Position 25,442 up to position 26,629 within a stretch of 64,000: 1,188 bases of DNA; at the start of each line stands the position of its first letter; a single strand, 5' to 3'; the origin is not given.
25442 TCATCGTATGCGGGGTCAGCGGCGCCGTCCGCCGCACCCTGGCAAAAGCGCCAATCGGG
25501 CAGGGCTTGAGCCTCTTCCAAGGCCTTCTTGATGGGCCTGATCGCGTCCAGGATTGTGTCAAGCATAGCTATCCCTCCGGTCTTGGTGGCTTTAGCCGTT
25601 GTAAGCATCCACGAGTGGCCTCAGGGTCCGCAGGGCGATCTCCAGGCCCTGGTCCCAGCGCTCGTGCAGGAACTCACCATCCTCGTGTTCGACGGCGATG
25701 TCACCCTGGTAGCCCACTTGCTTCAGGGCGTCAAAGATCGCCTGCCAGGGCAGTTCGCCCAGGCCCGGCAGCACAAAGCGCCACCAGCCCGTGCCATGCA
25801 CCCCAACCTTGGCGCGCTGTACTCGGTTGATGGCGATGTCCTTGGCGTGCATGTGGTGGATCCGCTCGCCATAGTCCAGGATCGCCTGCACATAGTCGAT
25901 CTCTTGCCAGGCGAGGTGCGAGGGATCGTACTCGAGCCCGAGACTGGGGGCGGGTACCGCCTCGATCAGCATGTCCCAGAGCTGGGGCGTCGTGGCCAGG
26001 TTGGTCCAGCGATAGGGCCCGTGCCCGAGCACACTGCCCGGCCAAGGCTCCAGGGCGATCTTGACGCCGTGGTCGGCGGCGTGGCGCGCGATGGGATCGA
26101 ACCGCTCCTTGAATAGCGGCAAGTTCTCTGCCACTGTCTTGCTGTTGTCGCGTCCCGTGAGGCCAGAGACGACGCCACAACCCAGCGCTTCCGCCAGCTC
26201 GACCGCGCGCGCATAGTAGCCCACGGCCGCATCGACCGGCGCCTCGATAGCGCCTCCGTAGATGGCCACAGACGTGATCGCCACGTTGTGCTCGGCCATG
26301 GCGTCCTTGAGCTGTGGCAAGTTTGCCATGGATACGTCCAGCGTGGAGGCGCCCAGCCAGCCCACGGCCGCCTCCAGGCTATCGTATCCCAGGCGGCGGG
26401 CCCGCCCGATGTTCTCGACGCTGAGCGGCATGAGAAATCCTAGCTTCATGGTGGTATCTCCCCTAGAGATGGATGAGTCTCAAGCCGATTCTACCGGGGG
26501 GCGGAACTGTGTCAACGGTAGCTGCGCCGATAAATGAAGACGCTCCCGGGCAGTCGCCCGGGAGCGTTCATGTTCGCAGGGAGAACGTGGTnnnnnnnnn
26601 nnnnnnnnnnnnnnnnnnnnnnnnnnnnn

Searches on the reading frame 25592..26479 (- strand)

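Call 24: search_protein_families(library=pfam, proteins=[window:25592-26479:-], max_evalue=0.001)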
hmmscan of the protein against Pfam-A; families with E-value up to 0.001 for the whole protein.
window:25592-26479:- (295 aa): 1 family
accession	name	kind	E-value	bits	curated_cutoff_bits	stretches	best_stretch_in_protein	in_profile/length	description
PF01261.30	AP_endonuc_2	-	8.3e-40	137.5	31.1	1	26-280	3-244/249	Xylose isomerase-like TIM barrel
